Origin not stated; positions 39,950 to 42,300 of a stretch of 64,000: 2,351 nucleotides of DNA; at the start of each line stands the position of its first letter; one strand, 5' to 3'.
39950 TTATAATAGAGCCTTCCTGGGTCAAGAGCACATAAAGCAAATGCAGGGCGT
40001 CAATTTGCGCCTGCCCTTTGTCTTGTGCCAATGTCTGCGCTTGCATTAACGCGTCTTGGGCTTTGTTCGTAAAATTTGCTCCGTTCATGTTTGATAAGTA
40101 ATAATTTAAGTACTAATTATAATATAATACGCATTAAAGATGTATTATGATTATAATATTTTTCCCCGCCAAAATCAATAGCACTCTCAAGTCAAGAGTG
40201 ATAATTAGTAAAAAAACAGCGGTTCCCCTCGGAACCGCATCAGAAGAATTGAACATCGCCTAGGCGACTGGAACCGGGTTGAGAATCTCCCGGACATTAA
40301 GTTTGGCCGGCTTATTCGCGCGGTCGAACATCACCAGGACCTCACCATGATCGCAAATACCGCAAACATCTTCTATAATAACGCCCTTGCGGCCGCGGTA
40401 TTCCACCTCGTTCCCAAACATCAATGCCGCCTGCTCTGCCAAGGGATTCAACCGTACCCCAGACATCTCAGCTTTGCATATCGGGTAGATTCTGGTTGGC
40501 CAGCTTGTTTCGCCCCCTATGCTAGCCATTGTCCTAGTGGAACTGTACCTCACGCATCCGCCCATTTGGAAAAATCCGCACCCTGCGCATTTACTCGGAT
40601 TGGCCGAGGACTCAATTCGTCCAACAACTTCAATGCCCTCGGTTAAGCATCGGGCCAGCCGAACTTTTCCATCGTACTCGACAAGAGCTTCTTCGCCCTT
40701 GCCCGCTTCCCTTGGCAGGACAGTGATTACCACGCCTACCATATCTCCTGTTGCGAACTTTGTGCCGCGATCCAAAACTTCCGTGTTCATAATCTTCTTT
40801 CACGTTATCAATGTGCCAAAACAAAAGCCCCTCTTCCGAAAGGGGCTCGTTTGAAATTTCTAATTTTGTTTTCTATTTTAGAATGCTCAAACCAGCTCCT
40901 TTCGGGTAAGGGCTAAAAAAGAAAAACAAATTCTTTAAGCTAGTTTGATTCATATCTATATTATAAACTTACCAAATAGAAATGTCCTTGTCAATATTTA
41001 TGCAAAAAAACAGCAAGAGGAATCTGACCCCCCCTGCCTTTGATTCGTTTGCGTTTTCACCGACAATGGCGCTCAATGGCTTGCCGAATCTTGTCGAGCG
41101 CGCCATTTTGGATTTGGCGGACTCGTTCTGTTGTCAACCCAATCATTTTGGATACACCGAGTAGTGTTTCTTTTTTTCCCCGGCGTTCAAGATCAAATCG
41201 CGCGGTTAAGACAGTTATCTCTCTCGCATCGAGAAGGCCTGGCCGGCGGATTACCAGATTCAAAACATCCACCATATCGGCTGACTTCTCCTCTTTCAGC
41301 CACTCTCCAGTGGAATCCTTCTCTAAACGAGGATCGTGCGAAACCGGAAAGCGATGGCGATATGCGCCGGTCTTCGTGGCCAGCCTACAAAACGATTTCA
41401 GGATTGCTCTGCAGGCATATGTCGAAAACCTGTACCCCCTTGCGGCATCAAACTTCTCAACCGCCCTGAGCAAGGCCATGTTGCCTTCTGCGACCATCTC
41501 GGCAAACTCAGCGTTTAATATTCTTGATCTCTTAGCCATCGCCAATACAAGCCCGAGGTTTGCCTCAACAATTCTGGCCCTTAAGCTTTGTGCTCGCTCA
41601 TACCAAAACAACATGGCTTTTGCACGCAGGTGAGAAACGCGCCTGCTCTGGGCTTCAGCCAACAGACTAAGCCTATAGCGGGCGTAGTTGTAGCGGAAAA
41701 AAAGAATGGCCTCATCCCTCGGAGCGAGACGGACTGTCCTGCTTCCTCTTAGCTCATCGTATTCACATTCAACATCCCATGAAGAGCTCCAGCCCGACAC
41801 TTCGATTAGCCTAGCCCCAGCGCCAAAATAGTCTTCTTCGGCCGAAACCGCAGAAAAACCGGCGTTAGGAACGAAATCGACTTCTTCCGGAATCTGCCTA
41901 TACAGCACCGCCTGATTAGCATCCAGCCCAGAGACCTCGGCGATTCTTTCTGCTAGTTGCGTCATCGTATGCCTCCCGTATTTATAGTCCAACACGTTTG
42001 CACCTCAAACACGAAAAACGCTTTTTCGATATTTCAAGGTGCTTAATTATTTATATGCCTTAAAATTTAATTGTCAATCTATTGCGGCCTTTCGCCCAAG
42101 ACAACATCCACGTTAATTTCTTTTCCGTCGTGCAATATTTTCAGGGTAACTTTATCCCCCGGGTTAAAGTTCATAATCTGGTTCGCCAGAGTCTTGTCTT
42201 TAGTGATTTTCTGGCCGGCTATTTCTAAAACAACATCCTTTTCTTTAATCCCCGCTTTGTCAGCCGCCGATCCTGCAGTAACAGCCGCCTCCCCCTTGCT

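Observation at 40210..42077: Foreign-composition sigma-70-family factor followed by a Cys-rich protein: a candidate imported sigma/partner pair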

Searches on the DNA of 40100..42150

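Call 90: search_rna_families(source=window, start=40100, end=42150, threshold=evalue, max_evalue=10)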
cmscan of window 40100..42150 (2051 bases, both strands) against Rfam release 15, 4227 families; matches with E-value up to 10: 16.
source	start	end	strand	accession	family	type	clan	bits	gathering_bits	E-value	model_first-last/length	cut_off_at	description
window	40818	40950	-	RF01859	Phe_leader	Cis-reg; leader;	-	28.7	55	0.036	1-125/125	no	Phenylalanine leader peptide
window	40821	40970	-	RF04180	BTnc231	Gene; sRNA;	-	25.8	80.4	0.013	1-154/154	no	Bacteroides sRNA BTnc231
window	40195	40276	-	RF01581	RUF6-5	Gene; sRNA;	-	22.7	70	0.17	1-156/156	no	Plasmodium RNA of unknown function RUF6-5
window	40850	40949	+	RF01859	Phe_leader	Cis-reg; leader;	-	22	55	1.1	1-125/125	no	Phenylalanine leader peptide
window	40204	40266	-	RF02454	ncr982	Gene; sRNA;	-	21.5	50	4.7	1-79/79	no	Bacillus sRNA ncr982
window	40818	40925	-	RF00515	PyrR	Cis-reg;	-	20.5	54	7.7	1-115/115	no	PyrR binding site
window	40826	40914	-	RF04134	MIR7504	Gene; miRNA;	-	19.2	83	4.7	1-124/124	no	MIR7504 microRNA precursor family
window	40852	40937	-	RF03752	MIR5292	Gene; miRNA;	-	18.8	105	4.9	1-94/94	no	MIR5292 microRNA precursor family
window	40820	40997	-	RF04184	BTnc060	Gene; sRNA;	-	18.7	228.9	6.2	1-213/213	no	Bacteroides sRNA BTnc060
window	41069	41104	+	RF01336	CRISPR-DR23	Gene; CRISPR;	-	18.6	45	3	1-36/36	no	CRISPR RNA direct repeat element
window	40837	40902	-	RF03221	mir-6715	Gene; miRNA;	-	18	82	5.1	1-57/57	no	mir-6715 microRNA precursor family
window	40836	40906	+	RF03787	mir-2010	Gene; miRNA;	-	17.6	66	9.5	1-76/76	no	mir-2010 microRNA precursor family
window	40810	40936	-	RF03826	MIR825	Gene; miRNA;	-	17.5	160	9.3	1-146/146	no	MIR825 microRNA precursor family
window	40830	40912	+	RF03933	MIR6445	Gene; miRNA;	-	17.4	100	4.8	14-104/117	no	MIR6445 microRNA precursor family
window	40124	40244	-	RF02350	psRNA6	Gene; sRNA;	-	16.6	60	0.068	1-333/333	no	Nitrosomonas sRNA psRNA6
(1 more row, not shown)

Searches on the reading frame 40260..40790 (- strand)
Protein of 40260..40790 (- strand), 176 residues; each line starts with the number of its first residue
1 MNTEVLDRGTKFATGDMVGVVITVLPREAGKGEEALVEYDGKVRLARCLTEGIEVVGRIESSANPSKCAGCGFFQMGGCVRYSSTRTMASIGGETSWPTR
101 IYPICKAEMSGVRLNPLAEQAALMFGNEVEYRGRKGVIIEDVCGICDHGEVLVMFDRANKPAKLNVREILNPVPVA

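Call 5: search_protein_families(library=pfam, proteins=[window:40260-40790:-], max_evalue=1)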
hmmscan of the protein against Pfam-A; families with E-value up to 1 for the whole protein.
window:40260-40790:- (176 aa): 0 families

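Call 6: search_protein_families(library=ncbifam, proteins=[window:40260-40790:-], max_evalue=1)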
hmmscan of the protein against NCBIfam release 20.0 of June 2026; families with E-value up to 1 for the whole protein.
window:40260-40790:- (176 aa): 0 families

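Call 13: find_encoding_contigs(protein=window:40260-40790:-, flank=10000, max_places=10)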
Protein window:40260-40790:- (176 aa): 2 contigs read that carry it; 2 places shown.
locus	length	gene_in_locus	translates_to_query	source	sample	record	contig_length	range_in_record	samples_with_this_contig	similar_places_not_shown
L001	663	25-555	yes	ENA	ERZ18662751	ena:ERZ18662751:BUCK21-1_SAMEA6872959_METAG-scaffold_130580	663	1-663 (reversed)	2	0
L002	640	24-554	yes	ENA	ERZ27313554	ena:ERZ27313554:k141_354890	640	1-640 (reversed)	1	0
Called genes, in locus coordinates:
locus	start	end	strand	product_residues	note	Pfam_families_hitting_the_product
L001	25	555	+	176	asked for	-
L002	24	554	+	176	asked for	-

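Call 20: find_homologous_proteins(query=window:40260-40790:-)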
Query window:40260-40790:- (176 aa): 1 proteins with E <= 0.001 among 27 candidates.
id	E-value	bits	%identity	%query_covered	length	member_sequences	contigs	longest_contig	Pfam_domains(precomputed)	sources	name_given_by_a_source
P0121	5.2e-113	393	100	100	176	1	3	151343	-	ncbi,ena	-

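Call 32: search_protein_representatives(protein=window:40260-40790:-)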
Query: 176 residues. Proteins with E-value up to 0.001 (for the whole library): 16; up to 1e-10: 1; up to 1e-30: 1. The best 16 are listed.
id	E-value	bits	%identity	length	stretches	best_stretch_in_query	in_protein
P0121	1.6e-113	392.9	100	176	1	1-176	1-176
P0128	4.1e-08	49.7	38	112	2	36-111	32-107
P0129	1.6e-07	47.8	34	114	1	2-109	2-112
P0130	3.9e-07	46.5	32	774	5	82-150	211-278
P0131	9.2e-07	45.3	40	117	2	52-110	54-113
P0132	3.7e-06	43.4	37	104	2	35-108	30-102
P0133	7.2e-06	42.4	33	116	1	14-106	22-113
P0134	1.3e-05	41.5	32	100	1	15-106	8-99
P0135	4.9e-05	39.7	37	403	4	90-129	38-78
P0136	9.0e-05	38.8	37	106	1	24-106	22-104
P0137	3.2e-04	37.0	40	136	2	51-113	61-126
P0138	3.6e-04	36.9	41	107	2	66-111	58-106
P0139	3.8e-04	36.8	39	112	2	53-107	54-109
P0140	4.6e-04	36.5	35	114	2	37-107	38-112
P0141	4.7e-04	36.5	28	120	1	16-110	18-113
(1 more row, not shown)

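Call 37: search_protein_families(library=padloc, proteins=[window:40260-40790:-], max_evalue=0.1)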
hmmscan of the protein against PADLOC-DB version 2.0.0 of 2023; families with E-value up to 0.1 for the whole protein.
window:40260-40790:- (176 aa): 0 families

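Call 38: search_protein_families(library=phrogs, proteins=[window:40260-40790:-], max_evalue=0.1)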
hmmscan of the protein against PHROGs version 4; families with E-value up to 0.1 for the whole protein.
window:40260-40790:- (176 aa): 0 families

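Call 39: find_encoding_contigs(protein=P0129, flank=10000, max_places=4)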
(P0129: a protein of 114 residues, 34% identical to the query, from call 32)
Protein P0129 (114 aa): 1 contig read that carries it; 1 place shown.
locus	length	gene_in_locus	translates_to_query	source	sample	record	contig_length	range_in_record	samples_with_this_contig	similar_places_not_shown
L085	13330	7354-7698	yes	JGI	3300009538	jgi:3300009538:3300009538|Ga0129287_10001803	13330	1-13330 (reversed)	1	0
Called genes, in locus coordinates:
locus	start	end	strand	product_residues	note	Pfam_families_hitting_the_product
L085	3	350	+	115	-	?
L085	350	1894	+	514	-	PF13567:DUF4131, PF03772:Competence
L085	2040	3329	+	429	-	PF22053:DUF6938 (weak)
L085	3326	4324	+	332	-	PF02449:Glyco_hydro_42 (faint)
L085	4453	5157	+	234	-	PF00535:Glycos_transf_2, PF10111:Glyco_tranf_2_2, PF13641:Glyco_tranf_2_3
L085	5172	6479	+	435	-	PF00089:Trypsin, PF10459:Peptidase_S46 (faint), PF13365:Trypsin_2, PF13180:PDZ_2, PF00595:PDZ (weak), PF17820:PDZ_6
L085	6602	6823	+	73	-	-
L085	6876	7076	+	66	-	-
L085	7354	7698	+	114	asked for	-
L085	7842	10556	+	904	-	PF02861:Clp_N, PF13191:AAA_16 (weak), PF23569:NBD_SMAX1 (weak), PF00004:AAA, PF17871:AAA_lid_9, PF07724:AAA_2, PF07728:AAA_5, PF10431:ClpB_D2-small, +6 more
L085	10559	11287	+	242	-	PF13365:Trypsin_2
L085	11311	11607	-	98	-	-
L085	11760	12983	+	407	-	PF00278:Orn_DAP_Arg_deC, PF02784:Orn_Arg_deC_N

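Call 40: find_related_loci(query=A3, collection=viral_contigs, flank=10000)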
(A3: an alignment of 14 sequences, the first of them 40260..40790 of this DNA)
Query A3 (176 aa) in viral_contigs; peptide patterns used: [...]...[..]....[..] (x = any residue, [..] = any of these).
33 stretches matched a pattern, but none encodes a relative of the query by tblastn (E <= 1e-3).

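Call 46: find_related_loci(query=A4, collection=metagenome_contigs, flank=10000)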
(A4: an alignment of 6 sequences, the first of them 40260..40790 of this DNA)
Query A4 (176 aa) in metagenome_contigs; peptide patterns used: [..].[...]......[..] (x = any residue, [..] = any of these).
6 stretches matched a pattern; 1 encode a relative of the query (tblastn E <= 1e-3); 1 distinct loci.
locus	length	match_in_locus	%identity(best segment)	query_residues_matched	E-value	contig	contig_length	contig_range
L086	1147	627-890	31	32-118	9e-10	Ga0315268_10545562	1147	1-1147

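Call 47: find_encoding_contigs(protein=P0128, flank=10000, max_places=3)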
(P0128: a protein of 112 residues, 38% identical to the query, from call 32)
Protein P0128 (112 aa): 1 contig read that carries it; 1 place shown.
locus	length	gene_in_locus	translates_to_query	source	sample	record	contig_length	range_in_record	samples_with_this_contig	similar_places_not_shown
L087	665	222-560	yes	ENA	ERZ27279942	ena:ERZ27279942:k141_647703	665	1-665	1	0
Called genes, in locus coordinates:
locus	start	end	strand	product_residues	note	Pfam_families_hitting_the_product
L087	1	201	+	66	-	?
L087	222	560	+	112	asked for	-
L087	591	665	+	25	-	?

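Call 48: find_encoding_contigs(protein=P0131, flank=10000, max_places=3)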
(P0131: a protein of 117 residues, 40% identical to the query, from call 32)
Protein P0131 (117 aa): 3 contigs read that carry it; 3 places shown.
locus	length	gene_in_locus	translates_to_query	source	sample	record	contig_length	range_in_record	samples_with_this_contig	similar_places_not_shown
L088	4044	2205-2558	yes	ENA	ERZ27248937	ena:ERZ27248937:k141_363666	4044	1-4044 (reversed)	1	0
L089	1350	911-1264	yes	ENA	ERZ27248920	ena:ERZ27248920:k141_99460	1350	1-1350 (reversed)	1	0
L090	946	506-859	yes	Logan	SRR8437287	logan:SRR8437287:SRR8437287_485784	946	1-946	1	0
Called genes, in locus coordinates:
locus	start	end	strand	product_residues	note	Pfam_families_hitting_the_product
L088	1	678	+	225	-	?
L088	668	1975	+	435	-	PF00089:Trypsin, PF10459:Peptidase_S46 (faint), PF13365:Trypsin_2, PF13180:PDZ_2, PF00595:PDZ (weak), PF17820:PDZ_6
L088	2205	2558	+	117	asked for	-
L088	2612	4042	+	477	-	?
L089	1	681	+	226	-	?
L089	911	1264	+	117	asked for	-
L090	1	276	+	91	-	?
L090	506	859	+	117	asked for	-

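Call 49: find_encoding_contigs(protein=P0133, flank=10000, max_places=3)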
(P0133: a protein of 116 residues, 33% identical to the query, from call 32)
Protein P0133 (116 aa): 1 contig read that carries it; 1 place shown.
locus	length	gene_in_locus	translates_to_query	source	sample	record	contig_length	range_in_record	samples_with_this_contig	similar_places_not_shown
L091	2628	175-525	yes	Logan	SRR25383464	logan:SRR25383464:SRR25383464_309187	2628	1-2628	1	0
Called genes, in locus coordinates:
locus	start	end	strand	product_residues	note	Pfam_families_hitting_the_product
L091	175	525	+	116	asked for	-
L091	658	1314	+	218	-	-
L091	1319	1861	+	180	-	-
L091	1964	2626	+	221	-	?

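Call 57: predict_structure(alignment_id=A3)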
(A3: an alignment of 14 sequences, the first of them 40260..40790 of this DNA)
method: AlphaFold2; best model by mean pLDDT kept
length: 176 residues; sequences in the alignment: 14
mean_pLDDT: 80.2   pTM: 0.66
mean pLDDT of the five models: 80.2, 78.6, 75.4, 73.4, 72.5
residues with pLDDT >= 90: 66; 70-90: 68; 50-70: 39; < 50: 3
segments of 3 or more residues with pLDDT < 50: none
pLDDT, mean of each block of 10 residues (from residue 1): 79 93 88 92 92 91 90 92 83 81 88 71 67 71 57 66 74 59
secondary structure, 60 per line:
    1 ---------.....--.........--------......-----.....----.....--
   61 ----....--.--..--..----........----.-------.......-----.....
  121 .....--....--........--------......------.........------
elements in order: E10-14 E17-25 E34-39 E45-49 E54-58 H65-68 H84-91 H104-110 H116-125 E128-131 E134-141 E150-155 E162-165 H166-170

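Call 83: search_solved_structures(query=A3, max_evalue=1)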
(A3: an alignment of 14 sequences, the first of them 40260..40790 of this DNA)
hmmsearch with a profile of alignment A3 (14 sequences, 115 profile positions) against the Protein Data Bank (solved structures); distinct sequences matched with E-value up to 1: 0.

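Call 87: fold_search(model_id=the predicted structure, library=viral)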
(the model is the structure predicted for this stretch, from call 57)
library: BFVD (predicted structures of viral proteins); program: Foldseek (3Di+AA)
matches with E <= 10: 838; with E <= 0.001: 0
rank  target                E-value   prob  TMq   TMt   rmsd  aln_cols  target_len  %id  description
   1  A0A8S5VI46            6.8e-03  0.96  0.35  0.15  20.8       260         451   13  Uncharacterized protein [Siphoviridae sp. cthu813]
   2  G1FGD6                2.9e-02  1.00  0.29  0.70   2.5        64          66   14  Uncharacterized protein [Mycobacterium phage Thibault]
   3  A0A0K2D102            3.6e-02  0.77  0.28  0.24  10.4       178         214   11  Uncharacterized protein [Bacillus phage AvesoBmore]
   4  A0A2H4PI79            3.6e-02  0.72  0.22  0.22  15.8       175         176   11  Uncharacterized protein [Streptomyces phage WRightOn]
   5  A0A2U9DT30            3.6e-02  0.33  0.21  0.14  18.5       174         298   10  Uncharacterized protein [Escherichia phage ST32]
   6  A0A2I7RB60            5.1e-02  0.69  0.25  0.38  15.9       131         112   12  (no name in the UniProt tables at hand)
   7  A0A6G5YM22            5.1e-02  0.33  0.23  0.13  16.9       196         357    9  (no name in the UniProt tables at hand)
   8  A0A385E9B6            5.4e-02  0.51  0.27  0.20  13.2       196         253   10  (no name in the UniProt tables at hand)
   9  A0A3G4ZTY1            6.1e-02  0.75  0.24  0.14  12.3       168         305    8  SprT-like protein [Edafosvirus sp.]
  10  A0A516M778            6.4e-02  1.00  0.26  0.72   2.1        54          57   24  (no name in the UniProt tables at hand)
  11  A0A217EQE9            6.8e-02  0.57  0.25  0.14  15.8       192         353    8  Host shutoff protein [Bacillus phage vB_BsuM-Goe2]
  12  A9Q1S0                8.6e-02  0.25  0.23  0.19  19.6       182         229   10  Hypothetical phage protein [Escherichia phage phiEcoM-GJ1]
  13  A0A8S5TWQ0            1.1e-01  1.00  0.28  0.81   1.6        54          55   17  Uncharacterized protein [Siphoviridae sp. ctcx61]
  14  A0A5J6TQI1            1.2e-01  0.21  0.23  0.11  16.9       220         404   12  (no name in the UniProt tables at hand)
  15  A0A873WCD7            1.3e-01  0.54  0.30  0.37  13.4       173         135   14  (no name in the UniProt tables at hand)
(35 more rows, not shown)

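Call 96: search_protein_families(library=pfam, proteins=[L085:6602-6823:+, L085:6876-7076:+], max_evalue=0.01)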
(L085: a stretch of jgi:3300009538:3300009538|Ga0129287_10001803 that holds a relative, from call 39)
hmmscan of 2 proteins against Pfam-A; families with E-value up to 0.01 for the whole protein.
L085:6602-6823:+ (73 aa): 0 families

L085:6876-7076:+ (66 aa): 0 families
